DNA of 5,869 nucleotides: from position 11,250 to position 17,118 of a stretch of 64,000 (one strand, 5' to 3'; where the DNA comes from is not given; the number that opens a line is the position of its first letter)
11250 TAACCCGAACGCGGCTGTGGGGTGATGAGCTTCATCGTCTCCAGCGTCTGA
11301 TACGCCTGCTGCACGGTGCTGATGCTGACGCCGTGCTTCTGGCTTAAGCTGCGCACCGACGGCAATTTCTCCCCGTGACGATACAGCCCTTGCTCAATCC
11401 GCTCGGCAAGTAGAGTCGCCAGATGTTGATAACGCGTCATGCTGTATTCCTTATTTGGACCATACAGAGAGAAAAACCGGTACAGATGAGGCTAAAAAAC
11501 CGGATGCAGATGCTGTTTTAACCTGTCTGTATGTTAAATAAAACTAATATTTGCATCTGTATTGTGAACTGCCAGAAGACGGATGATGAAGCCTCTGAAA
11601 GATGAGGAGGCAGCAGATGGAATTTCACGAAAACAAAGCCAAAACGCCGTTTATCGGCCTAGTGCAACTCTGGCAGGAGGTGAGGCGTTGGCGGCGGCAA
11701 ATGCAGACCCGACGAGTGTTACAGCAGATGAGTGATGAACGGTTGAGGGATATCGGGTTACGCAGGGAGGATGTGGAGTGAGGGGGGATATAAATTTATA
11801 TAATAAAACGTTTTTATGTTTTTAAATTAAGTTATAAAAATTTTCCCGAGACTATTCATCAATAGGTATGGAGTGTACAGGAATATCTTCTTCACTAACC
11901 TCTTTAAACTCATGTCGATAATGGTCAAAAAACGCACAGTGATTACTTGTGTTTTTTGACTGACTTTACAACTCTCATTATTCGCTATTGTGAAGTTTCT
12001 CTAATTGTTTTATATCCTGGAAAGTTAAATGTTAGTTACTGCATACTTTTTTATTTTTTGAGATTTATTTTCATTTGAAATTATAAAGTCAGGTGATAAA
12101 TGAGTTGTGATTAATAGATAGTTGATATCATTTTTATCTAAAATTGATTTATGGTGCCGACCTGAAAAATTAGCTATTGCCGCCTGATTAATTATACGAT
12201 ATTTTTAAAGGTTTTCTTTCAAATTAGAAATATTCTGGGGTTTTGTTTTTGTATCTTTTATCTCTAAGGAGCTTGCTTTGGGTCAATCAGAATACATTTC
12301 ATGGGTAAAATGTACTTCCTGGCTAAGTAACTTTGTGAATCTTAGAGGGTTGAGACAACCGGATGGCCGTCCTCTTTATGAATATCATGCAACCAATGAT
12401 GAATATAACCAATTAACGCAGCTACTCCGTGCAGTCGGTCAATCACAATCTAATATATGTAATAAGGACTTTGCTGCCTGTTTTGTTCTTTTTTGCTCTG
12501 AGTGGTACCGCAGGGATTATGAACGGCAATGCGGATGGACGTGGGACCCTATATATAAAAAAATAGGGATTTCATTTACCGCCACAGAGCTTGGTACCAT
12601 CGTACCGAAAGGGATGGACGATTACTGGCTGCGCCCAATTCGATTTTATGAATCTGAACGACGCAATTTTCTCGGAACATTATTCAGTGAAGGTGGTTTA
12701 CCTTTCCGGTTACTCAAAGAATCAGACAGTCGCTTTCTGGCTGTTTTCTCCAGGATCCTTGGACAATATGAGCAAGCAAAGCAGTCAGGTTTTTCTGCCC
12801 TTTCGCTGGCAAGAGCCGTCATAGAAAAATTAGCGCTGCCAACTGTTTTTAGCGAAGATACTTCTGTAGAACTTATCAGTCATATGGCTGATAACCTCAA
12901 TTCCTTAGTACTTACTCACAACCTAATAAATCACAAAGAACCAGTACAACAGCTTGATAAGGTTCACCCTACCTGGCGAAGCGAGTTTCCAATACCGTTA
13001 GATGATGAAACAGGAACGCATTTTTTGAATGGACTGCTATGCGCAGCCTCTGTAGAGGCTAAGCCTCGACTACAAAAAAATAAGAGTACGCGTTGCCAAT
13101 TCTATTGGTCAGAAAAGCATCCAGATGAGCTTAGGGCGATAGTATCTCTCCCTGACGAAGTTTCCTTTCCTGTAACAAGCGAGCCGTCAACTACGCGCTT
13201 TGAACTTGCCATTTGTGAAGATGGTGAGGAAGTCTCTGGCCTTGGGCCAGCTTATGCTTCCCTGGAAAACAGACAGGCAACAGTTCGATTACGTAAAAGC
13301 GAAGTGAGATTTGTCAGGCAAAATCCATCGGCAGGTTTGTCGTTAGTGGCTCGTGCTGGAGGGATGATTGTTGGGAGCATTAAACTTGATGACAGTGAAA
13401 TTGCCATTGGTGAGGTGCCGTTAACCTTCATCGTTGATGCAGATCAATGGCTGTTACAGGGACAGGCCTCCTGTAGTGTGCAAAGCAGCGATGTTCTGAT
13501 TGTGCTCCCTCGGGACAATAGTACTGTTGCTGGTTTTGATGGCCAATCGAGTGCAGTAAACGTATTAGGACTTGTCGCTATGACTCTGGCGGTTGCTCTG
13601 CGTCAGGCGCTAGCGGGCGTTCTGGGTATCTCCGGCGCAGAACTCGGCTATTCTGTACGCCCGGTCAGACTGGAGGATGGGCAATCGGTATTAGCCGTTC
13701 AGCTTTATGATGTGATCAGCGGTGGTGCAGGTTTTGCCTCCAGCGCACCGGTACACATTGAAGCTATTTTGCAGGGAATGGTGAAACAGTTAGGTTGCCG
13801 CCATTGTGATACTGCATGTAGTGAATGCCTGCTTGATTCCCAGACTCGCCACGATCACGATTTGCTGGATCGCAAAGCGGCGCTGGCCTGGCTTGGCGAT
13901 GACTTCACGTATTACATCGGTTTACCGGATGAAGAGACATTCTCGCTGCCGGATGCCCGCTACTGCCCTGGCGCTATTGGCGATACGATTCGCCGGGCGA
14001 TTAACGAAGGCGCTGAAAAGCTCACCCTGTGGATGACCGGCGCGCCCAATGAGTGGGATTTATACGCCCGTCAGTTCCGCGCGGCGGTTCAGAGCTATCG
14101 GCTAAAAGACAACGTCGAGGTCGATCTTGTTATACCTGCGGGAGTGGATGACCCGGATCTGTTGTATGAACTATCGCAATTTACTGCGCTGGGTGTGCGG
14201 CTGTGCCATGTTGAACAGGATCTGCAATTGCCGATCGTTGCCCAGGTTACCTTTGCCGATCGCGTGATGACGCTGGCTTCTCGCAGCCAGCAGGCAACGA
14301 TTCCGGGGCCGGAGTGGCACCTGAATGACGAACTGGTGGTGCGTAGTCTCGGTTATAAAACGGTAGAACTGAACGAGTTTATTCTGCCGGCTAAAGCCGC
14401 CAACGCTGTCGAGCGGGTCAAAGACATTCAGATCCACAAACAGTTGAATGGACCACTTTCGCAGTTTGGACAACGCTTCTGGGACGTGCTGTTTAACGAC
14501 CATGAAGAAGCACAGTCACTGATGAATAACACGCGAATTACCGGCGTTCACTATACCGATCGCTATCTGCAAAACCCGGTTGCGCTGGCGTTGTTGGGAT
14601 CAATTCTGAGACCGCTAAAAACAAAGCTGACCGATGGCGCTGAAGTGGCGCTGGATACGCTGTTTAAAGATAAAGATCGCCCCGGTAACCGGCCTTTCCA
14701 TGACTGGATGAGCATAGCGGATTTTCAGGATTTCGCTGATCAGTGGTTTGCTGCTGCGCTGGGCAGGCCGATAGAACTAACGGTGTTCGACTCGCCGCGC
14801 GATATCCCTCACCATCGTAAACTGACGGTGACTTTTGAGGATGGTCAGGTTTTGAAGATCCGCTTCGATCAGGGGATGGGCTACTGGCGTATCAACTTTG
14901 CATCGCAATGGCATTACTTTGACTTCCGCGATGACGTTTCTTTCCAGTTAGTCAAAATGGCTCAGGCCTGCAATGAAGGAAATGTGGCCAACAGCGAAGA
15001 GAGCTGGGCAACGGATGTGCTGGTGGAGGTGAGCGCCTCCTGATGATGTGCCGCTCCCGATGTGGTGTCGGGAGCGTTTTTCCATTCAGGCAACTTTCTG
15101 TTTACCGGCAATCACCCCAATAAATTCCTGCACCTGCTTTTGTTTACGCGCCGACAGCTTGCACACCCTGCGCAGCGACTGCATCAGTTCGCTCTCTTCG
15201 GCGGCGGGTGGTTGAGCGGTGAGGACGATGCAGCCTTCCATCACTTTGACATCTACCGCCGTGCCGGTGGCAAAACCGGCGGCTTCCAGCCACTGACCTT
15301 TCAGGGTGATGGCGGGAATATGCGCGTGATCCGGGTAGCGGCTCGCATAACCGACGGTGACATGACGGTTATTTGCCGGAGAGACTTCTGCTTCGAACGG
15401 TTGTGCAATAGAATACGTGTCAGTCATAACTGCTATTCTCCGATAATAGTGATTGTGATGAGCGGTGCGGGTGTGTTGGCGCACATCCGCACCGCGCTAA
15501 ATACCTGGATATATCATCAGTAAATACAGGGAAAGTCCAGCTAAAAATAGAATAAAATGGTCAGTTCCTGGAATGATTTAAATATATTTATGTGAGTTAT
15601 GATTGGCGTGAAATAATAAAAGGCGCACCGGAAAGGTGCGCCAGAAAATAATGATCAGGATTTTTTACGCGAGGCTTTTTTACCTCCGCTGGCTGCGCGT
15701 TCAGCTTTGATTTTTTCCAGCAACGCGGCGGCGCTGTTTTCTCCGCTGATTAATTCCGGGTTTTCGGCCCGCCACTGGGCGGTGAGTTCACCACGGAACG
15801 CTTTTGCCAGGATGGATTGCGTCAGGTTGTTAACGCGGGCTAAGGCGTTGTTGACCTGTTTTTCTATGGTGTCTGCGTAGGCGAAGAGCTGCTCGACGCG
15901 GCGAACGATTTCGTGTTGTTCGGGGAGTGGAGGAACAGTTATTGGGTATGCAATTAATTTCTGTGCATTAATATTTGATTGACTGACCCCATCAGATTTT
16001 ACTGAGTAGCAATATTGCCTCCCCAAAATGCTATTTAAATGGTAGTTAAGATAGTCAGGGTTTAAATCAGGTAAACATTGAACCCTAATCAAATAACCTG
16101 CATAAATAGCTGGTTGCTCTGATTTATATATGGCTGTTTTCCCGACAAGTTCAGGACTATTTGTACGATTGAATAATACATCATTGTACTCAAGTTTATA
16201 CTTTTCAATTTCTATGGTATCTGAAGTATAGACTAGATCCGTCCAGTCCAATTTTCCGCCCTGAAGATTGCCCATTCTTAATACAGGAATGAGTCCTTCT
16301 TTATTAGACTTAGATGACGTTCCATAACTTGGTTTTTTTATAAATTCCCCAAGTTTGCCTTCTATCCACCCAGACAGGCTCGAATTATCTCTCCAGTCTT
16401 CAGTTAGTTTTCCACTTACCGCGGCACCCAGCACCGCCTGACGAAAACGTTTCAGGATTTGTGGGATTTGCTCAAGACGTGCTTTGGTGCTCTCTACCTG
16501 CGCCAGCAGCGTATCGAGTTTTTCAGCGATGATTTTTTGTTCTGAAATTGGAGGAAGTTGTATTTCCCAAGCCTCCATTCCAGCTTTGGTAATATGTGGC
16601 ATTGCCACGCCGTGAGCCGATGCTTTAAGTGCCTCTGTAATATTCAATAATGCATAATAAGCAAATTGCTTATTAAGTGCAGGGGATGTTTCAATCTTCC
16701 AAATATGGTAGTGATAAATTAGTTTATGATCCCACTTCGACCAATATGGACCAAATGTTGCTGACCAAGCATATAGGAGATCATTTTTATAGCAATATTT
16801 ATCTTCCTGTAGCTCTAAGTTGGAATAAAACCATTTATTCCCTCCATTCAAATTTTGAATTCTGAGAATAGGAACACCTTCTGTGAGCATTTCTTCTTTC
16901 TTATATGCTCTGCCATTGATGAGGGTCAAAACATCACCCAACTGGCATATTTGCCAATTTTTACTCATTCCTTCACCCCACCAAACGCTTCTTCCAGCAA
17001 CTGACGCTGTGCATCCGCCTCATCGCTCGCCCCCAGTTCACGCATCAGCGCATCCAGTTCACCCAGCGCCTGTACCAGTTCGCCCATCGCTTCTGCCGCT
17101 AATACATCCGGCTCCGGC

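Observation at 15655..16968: EcoKI-family type I R-M system with a specificity subunit carrying different target-recognition domains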

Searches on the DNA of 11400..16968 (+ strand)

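Call 17: search_dna_similar(query=window:11400-16968:+, collection=ecoli_genomes, mode=near, max_rows=60)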
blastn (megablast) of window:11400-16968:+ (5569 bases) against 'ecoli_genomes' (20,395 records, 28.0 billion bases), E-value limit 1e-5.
Records with a match: 4234; places in all: 4504; records where one place covers at least 80% of the query: 24.
Genomes with a match: 4234 of 5426; with a place that covers at least 80% of the query: 24. Places per genome that has any: lowest 1, median 1, highest 3. On chromosomes: 4502 places; on plasmids: 2.
Best place of each record, by identity: >=99% 64; 95-99% 2568; 90-95% 1602.
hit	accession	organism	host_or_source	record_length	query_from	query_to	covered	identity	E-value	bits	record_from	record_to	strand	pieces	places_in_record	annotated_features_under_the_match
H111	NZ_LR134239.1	Escherichia coli strain NCTC9100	missing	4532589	1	5569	100%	100.0%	0e+0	10285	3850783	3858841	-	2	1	DUF1998 domain-containing protein | restriction endonuclease subunit S | IS30-like element IS30 family transposase | IS3-like element IS600 family transposase | STY4851/ECs_5259 family protein (x2) | and 5 other names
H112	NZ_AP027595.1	Escherichia coli strain LR-64-2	Homo sapiens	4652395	1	5569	100%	100.0%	0e+0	10279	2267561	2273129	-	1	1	STY4851/ECs_5259 family protein | restriction endonuclease subunit S | symE: endoribonuclease SymE | yjiS: DUF1127 domain-containing protein | yjiR: PLP-dependent aminotransferase family protein | and 1 other names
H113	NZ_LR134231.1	Escherichia coli strain NCTC9087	missing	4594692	1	5569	100%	100.0%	0e+0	10279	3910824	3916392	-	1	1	STY4851/ECs_5259 family protein | restriction endonuclease subunit S | symE: endoribonuclease SymE | yjiS: DUF1127 domain-containing protein | yjiR: PLP-dependent aminotransferase family protein | and 1 other names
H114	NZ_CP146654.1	Escherichia coli strain MS 124-1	Homo sapiens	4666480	1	5569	100%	100.0%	0e+0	10274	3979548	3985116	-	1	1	STY4851/ECs_5259 family protein | restriction endonuclease subunit S | symE: endoribonuclease SymE | yjiS: DUF1127 domain-containing protein | yjiR: PLP-dependent aminotransferase family protein | and 1 other names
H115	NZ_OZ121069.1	Escherichia coli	Homo sapiens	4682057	1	5569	100%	100.0%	0e+0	10274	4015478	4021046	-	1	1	STY4851/ECs_5259 family protein | restriction endonuclease subunit S | symE: endoribonuclease SymE | yjiS: DUF1127 domain-containing protein | yjiR: PLP-dependent aminotransferase family protein | and 1 other names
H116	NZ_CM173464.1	Escherichia coli strain E423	cloacal swab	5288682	1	5569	100%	100.0%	0e+0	10274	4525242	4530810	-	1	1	DUF1998 domain-containing protein | restriction endonuclease subunit S | yjiT: protein YjiT | symE: endoribonuclease SymE | yjiS: DUF1127 domain-containing protein | and 2 other names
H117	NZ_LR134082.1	Escherichia coli strain NCTC9038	missing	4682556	1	5569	100%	99.9%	0e+0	10276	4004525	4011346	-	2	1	DUF1998 domain-containing protein | restriction endonuclease subunit S | IS3-like element ISEc52 family transposase | STY4851/ECs_5259 family protein (x2) | symE: endoribonuclease SymE | and 3 other names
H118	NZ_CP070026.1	Escherichia coli strain FDAARGOS_1337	Homo sapiens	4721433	1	5569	98%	99.9%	0e+0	10063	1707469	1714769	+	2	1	helicase-related protein | STY4851/ECs_5259 family protein | restriction endonuclease subunit S (x2) | symE: endoribonuclease SymE | yjiS: DUF1127 domain-containing protein | and 2 other names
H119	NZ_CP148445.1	Escherichia coli strain Z1323CEC0010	Chicken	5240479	1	5569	96%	100.0%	0e+0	9859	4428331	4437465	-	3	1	DUF1998 domain-containing protein | restriction endonuclease subunit S | IS3 family transposase | IS30-like element IS30 family transposase | IS3-like element IS600 family transposase | and 8 other names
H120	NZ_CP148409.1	Escherichia coli strain Z1323CEC0017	Chicken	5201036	1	5569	96%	100.0%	0e+0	9859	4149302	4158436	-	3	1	DUF1998 domain-containing protein | restriction endonuclease subunit S | IS3 family transposase | IS30-like element IS30 family transposase | IS3-like element IS600 family transposase | and 8 other names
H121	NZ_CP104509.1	Escherichia coli strain E2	Poultry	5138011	1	5569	96%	100.0%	0e+0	9859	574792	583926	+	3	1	MrfA Zn-binding domain-containing protein | restriction endonuclease subunit S | IS3 family transposase | IS30-like element IS30 family transposase | IS3-like element IS600 family transposase | and 8 other names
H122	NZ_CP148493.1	Escherichia coli strain Z1323CEC0003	Chicken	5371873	1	5569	96%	100.0%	0e+0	9859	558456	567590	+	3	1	DUF1998 domain-containing protein | restriction endonuclease subunit S | IS3 family transposase | IS30-like element IS30 family transposase | IS3-like element IS600 family transposase | and 8 other names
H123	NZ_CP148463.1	Escherichia coli strain Z1323CEC0007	Chicken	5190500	1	5569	96%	100.0%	0e+0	9859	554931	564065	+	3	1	DUF1998 domain-containing protein | restriction endonuclease subunit S | IS3 family transposase | IS30-like element IS30 family transposase | IS3-like element IS600 family transposase | and 8 other names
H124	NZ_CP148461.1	Escherichia coli strain Z1323CEC0008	Chicken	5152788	1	5569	96%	100.0%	0e+0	9859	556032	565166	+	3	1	DUF1998 domain-containing protein | restriction endonuclease subunit S | IS3 family transposase | IS30-like element IS30 family transposase | IS3-like element IS600 family transposase | and 8 other names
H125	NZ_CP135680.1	Escherichia coli strain TUM3755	missing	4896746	1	5569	96%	100.0%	0e+0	9859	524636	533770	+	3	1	DUF1998 domain-containing protein | restriction endonuclease subunit S | IS3 family transposase | IS30-like element IS30 family transposase | IS3-like element IS600 family transposase | and 8 other names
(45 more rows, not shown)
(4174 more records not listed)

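Call 31: get_annotated_region(hit=H113, flank=20000)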
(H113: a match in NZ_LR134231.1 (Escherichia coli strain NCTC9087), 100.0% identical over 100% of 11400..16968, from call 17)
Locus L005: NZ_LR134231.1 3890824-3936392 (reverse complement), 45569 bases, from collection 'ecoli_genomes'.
description: Escherichia coli strain NCTC9087 chromosome 1, complete sequence
organism: Escherichia coli strain NCTC9087 (NCBI taxid 562)
replicon: chromosome; assembly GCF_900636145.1
host: missing; source: not available: to be reported later; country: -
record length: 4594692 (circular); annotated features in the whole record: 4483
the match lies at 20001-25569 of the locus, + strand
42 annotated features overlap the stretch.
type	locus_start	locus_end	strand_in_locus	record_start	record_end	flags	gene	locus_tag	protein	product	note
CDS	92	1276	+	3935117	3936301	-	uxuA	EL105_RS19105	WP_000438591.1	mannonate dehydratase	-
CDS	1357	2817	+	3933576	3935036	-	uxuB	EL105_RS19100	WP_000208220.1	fructuronate reductase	-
CDS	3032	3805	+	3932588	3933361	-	uxuR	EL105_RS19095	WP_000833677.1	Uxu operon transcriptional regulator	-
CDS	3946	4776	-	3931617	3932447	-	yjiC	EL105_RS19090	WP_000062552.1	YjfZ/YjiC family protein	-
CDS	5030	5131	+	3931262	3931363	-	-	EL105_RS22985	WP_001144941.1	hypothetical protein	-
CDS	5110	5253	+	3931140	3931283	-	ytiD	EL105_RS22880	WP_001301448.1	protein YtiD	-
CDS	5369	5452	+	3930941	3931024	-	idlP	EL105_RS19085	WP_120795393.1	iraD leader peptide IdlP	-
CDS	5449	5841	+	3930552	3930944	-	iraD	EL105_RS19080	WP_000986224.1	anti-adapter protein IraD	-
CDS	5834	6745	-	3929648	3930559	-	hypT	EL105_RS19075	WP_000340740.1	hypochlorite stress DNA-binding transcriptional regulator HypT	-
CDS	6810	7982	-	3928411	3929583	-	iadA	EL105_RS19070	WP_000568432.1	beta-aspartyl-peptidase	-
CDS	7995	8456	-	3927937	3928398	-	yjiG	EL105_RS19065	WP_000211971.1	YjiG family protein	-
CDS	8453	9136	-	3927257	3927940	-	yjiH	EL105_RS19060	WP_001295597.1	nucleoside recognition domain-containing protein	-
CDS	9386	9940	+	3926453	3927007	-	kptA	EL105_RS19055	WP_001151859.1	RNA 2'-phosphotransferase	-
CDS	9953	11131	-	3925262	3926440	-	yjiJ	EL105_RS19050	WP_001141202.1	MFS transporter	-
CDS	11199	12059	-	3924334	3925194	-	yjiK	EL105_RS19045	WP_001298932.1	SdiA-regulated domain-containing protein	-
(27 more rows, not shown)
